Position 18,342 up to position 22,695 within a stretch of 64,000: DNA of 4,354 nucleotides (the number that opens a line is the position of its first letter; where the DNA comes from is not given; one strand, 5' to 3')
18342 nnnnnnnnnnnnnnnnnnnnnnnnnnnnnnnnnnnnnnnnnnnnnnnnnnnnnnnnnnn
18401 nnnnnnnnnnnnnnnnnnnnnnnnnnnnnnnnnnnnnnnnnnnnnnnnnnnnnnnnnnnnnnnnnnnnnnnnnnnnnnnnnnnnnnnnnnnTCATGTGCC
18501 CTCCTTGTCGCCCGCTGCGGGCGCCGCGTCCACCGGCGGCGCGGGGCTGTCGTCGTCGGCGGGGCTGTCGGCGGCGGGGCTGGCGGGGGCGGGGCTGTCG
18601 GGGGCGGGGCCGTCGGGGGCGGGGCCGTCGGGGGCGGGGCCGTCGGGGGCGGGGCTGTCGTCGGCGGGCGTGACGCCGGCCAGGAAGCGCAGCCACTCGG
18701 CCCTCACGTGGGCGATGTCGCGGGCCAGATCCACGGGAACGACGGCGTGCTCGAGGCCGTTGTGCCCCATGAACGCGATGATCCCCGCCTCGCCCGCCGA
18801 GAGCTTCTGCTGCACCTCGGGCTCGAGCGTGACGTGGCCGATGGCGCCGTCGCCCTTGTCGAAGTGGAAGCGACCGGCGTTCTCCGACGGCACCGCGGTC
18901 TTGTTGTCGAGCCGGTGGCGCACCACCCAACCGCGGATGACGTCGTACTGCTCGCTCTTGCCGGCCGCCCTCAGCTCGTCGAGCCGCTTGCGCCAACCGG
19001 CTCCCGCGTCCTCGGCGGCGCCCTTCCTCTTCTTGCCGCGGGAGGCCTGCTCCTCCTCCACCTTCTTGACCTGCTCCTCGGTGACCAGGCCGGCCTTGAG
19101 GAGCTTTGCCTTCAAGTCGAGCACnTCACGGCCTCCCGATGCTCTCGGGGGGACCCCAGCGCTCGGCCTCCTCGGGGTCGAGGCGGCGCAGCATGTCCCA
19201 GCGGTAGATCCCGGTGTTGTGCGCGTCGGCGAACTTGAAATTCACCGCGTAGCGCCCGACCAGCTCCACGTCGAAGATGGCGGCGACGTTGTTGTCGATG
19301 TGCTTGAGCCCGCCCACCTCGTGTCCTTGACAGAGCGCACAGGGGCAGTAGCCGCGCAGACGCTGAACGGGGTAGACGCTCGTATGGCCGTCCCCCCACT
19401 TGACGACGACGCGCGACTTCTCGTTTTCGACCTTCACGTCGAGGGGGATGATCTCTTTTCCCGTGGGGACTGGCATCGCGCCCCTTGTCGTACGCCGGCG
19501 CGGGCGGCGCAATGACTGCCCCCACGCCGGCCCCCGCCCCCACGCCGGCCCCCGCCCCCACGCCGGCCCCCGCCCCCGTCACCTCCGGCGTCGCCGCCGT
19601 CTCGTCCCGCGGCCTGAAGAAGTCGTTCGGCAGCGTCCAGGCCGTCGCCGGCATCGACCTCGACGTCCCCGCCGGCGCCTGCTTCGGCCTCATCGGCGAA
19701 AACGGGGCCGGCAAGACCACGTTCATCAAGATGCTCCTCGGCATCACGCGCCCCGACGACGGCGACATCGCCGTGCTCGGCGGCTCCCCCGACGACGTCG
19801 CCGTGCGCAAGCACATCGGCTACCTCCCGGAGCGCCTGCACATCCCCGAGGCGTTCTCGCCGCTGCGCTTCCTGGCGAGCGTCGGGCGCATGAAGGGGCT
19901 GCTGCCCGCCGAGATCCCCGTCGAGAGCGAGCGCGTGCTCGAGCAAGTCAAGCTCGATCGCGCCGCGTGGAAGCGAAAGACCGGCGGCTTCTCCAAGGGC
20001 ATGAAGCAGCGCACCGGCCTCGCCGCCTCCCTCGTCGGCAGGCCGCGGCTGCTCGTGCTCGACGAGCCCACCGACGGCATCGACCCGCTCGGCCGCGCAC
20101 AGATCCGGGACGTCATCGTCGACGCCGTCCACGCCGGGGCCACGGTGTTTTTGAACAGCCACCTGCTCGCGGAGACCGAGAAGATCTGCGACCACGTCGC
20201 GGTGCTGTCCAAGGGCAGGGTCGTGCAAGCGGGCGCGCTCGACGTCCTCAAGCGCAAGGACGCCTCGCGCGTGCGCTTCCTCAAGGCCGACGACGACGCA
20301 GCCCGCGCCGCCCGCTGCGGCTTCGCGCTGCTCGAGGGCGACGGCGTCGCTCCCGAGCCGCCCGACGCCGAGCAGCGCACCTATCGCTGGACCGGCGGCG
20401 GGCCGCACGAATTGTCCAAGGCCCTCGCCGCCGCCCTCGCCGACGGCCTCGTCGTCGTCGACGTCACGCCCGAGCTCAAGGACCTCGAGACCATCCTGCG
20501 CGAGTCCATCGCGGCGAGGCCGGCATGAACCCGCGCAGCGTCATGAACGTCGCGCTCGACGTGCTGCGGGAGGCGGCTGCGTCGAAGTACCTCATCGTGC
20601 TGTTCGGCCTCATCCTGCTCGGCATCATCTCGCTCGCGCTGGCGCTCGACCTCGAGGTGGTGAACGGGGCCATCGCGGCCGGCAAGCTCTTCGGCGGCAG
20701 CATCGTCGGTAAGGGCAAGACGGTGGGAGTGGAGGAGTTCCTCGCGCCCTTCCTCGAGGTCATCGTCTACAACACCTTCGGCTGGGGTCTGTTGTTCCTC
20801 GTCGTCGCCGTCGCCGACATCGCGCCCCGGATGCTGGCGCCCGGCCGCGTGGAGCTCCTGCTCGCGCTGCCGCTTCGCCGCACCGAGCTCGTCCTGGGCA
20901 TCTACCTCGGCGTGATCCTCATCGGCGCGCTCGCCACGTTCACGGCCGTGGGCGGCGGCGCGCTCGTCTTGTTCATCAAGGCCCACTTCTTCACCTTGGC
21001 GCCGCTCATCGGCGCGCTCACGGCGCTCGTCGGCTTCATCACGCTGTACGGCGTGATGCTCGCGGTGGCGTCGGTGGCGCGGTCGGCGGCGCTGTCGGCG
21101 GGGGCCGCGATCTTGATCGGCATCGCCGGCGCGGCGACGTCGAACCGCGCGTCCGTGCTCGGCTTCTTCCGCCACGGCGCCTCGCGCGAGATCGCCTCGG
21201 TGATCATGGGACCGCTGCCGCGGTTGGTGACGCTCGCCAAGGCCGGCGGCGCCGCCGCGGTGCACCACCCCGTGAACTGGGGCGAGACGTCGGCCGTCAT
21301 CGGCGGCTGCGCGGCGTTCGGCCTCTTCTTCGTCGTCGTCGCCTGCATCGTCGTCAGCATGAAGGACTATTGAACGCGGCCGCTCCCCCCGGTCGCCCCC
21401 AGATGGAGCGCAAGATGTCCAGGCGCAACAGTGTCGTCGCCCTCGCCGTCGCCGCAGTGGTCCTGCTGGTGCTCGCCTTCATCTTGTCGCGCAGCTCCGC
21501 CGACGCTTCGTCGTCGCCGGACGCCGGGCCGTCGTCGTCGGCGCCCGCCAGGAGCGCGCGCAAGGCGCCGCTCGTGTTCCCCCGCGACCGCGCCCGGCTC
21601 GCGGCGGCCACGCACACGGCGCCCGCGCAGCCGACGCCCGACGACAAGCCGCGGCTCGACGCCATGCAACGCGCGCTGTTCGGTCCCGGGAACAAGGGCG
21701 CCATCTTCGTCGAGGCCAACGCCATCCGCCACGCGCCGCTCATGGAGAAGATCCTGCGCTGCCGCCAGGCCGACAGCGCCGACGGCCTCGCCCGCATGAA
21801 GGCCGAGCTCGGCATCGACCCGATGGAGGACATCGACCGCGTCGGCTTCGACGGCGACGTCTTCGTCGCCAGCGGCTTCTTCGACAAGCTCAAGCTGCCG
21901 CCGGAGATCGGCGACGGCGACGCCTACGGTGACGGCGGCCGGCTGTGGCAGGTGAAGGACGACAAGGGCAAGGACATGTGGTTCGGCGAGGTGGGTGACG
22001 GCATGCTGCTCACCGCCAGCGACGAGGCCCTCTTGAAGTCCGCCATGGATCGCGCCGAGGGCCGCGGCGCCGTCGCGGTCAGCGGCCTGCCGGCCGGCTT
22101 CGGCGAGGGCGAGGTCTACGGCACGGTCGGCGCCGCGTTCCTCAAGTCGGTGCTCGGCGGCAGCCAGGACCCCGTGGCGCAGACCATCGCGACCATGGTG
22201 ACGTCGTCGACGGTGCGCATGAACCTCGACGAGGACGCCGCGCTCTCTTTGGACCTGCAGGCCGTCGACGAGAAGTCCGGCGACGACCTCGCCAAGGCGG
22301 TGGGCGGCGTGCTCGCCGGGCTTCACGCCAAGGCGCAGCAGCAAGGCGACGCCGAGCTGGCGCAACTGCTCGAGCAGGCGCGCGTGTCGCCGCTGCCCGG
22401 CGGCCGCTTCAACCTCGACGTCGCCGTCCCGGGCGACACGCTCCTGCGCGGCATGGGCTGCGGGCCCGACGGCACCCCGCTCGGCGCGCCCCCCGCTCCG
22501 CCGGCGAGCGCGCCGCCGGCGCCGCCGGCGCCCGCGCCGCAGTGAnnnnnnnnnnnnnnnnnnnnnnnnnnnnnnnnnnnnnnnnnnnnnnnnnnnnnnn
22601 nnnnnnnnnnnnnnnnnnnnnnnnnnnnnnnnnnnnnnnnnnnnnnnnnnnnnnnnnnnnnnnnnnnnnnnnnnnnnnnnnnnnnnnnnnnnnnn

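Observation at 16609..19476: Five-gene DUF971–DUF2058–Cys-rich lipoprotein operon with repeat-encoded low-complexity segments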

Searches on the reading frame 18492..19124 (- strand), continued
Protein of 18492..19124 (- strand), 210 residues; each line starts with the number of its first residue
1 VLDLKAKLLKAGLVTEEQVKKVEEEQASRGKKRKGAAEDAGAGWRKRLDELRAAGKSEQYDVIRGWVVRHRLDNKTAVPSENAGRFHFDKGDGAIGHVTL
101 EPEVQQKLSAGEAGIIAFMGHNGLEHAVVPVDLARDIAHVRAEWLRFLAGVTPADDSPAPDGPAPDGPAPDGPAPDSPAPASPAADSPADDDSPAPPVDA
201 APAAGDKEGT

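Call 71: search_protein_families(library=padloc, proteins=[window:18492-19124:-], max_evalue=0.1)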
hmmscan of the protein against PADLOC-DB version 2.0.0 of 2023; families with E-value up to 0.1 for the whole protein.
window:18492-19124:- (210 aa): 0 families

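Call 72: search_protein_families(library=phrogs, proteins=[window:18492-19124:-], max_evalue=0.1)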
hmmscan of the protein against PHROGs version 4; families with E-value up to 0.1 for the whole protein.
window:18492-19124:- (210 aa): 0 families

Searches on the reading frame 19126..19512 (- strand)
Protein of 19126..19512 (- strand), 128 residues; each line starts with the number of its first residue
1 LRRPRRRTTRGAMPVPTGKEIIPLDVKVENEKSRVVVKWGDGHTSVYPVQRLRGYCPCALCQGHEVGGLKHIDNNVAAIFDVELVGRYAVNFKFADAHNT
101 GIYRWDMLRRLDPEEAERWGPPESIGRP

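Call 5: search_protein_families(library=pfam, proteins=[window:19126-19512:-], max_evalue=0.1)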
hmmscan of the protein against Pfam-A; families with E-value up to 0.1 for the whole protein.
window:19126-19512:- (128 aa): 1 family
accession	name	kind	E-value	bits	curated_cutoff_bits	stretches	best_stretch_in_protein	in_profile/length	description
PF06155.17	GBBH-like_N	-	6.4e-23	81.7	22.8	1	27-109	2-85/85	Gamma-butyrobetaine hydroxylase-like, N-terminal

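Call 6: search_protein_families(library=ncbifam, proteins=[window:19126-19476:-], max_evalue=0.1)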
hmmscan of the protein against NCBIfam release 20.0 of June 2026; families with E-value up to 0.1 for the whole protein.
window:19126-19476:- (116 aa): 1 family
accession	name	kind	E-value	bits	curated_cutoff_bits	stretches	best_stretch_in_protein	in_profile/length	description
TIGR02409.1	carnitine_bodg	equivalog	0.021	13.9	414.75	1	23-53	2-32/366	gamma-butyrobetaine dioxygenase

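Call 9: find_encoding_contigs(protein=window:19126-19476:-, flank=10000, max_places=6)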
Protein window:19126-19476:- (116 aa): no gene with exactly this product is on record in the collection.

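Call 62: search_solved_structures(query=window:19126-19476:-, max_evalue=0.01, show_alignments=2)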
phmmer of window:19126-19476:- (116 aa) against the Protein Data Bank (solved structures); distinct sequences matched with E-value up to 0.01: 3.
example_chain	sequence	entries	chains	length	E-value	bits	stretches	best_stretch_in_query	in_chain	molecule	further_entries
3luu_A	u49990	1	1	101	4.4e-19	72.2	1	21-102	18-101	Uncharacterized protein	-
2l6p_A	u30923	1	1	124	5.6e-09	39.5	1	11-108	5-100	PhaC1, phaC2 and phaD genes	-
2l6n_A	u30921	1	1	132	9e-08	35.6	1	15-107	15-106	uncharacterized protein YP_001092504.1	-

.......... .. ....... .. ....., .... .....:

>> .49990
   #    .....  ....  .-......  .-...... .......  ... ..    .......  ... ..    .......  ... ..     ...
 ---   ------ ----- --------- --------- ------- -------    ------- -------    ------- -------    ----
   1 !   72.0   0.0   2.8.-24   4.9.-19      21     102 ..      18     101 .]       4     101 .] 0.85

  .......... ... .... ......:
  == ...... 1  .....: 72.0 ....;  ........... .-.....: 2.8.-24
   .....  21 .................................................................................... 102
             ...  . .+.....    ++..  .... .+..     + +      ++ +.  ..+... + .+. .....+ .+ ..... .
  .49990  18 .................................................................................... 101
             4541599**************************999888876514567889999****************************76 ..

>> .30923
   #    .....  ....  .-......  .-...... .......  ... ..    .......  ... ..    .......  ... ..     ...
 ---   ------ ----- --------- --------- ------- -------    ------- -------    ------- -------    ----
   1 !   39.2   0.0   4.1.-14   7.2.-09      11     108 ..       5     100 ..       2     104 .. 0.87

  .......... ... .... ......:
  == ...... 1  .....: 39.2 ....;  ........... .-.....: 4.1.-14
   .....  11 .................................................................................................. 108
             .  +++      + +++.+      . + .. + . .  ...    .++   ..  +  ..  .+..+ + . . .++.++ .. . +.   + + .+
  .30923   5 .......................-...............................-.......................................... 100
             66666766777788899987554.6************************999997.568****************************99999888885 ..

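Call 71: search_protein_families(library=padloc, proteins=[window:19126-19476:-], max_evalue=0.1)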
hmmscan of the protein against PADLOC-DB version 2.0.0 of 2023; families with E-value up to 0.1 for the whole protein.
window:19126-19476:- (116 aa): 0 families

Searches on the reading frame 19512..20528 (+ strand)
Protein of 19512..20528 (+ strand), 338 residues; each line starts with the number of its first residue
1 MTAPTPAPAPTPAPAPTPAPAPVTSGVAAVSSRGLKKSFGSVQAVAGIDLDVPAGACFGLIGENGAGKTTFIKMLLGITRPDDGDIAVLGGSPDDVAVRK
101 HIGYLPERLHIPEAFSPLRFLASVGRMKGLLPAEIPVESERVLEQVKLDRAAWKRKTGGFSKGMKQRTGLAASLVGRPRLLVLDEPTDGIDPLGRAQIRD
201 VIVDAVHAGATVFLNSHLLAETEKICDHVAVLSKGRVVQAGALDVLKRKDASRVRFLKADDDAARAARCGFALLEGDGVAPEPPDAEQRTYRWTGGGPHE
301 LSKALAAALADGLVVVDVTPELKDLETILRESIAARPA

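Call 6: search_protein_families(library=ncbifam, proteins=[window:19512-20528:+], max_evalue=0.1)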
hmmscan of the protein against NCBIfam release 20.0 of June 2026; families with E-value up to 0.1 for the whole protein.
window:19512-20528:+ (338 aa): 190 families (the best 25 are shown)
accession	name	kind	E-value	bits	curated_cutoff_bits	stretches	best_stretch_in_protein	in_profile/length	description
TIGR01188.1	drrA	subfamily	8e-55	186.2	312.45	1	37-264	1-231/302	daunorubicin resistance ABC transporter, ATP-binding protein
TIGR03740.1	galliderm_ABC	subfamily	5.1e-44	150.6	309.75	1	33-239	4-204/223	lantibiotic protection ABC transporter ATP-binding subunit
TIGR03522.1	GldA_ABC_ATP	equivalog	2.2e-42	145.6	402.6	1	31-330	4-298/301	gliding motility-associated ABC transporter ATP-binding subunit GldA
NF010060.0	PRK13537.1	equivalog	6.8e-42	143.4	521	1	23-246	9-233/314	nodulation factor ABC transporter ATP-binding protein NodI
NF010059.0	PRK13536.1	equivalog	6e-40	137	549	1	27-243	41-258/342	nodulation factor ABC transporter ATP-binding protein NodI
NF033858.1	ABC2_perm_RbbA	equivalog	6.2e-39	133.6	1050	1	25-250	262-488/909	ribosome-associated ATPase/putative transporter RbbA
TIGR01288.1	nodI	equivalog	1.1e-37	129.7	424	1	29-246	4-222/303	nodulation factor ABC transporter ATP-binding protein NodI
NF000106.1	40850658_otr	exception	2.6e-35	122.2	750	1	28-261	12-246/351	oxytetracycline efflux ABC transporter Otr(C) ATP-binding subunit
TIGR04521.1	ECF_ATPase_2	equivalog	8.9e-32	110.3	330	1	41-248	17-235/279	energy-coupling factor transporter ATPase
TIGR04406.1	LPS_export_lptB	equivalog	1.6e-31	109.5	240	1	32-256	4-232/239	LPS export ABC transporter ATP-binding protein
TIGR03864.1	PQQ_ABC_ATP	hypoth_equivalog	1.6e-30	106.3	302.25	1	30-250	2-223/236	ABC transporter, ATP-binding subunit, PQQ-dependent alcohol dehydrogenase system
TIGR01257.1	rim_protein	equivalog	1.9e-28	98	4012.85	1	41-249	1951-2160/2272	rim ABC transporter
TIGR03873.1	F420-0_ABC_ATP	hypoth_equivalog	5.5e-28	97.9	372.4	1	36-250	8-229/256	putative F420-0 ABC transporter ATP-binding protein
TIGR03410.1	urea_trans_UrtE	equivalog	6.1e-28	97.8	285.8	1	34-250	5-223/230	urea ABC transporter ATP-binding subunit UrtE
NF047565.1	PSM_export_PmtA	equivalog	1.2e-27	96.9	350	1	46-248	18-217/282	phenol-soluble modulin export ABC transporter ATP-binding protein PmtA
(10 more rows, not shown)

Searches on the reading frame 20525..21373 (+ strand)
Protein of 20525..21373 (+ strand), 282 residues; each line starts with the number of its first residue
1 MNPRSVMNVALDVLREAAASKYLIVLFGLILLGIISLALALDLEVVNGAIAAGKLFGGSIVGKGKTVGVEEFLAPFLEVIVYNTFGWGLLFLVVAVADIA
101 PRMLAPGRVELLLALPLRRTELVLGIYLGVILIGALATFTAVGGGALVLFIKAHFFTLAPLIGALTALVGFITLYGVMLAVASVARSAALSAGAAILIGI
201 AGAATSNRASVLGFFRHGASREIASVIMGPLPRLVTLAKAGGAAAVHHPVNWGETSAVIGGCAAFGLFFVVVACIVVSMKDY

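Call 58: search_protein_families(library=pfam, proteins=[window:20525-21373:+], max_evalue=0.01)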
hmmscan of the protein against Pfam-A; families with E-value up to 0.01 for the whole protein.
window:20525-21373:+ (282 aa): 2 families
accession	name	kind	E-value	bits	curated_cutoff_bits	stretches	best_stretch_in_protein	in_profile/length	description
PF12679.13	ABC2_membrane_2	-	0.0053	16.5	27.2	0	31-197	26-190/283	ABC-2 family transporter protein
PF13346.12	ABC2_membrane_5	-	0.0059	16.6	25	0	111-182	66-137/205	ABC-2 family transporter protein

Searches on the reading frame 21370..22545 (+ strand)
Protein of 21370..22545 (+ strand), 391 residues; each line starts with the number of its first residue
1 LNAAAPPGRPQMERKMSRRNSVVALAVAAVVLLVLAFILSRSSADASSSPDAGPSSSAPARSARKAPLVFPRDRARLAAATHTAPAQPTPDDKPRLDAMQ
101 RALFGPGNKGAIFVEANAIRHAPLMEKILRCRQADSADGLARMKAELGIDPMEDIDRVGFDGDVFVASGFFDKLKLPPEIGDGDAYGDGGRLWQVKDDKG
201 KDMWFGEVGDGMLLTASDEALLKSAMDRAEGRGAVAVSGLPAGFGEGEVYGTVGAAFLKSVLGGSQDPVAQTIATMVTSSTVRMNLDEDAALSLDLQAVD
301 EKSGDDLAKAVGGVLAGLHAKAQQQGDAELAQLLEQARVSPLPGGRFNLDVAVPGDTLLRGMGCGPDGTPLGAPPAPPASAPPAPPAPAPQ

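Call 6: search_protein_families(library=ncbifam, proteins=[window:21370-22545:+], max_evalue=0.1)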
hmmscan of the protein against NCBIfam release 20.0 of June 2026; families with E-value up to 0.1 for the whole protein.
window:21370-22545:+ (391 aa): 1 family
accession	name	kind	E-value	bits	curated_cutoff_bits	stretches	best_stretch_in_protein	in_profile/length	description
NF040486.1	SrfA_fam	subfamily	0.052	13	150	1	5-121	207-326/438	SrfA family protein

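Call 58: search_protein_families(library=pfam, proteins=[window:21370-22545:+], max_evalue=0.01)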
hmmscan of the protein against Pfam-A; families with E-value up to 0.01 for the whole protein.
window:21370-22545:+ (391 aa): 0 families
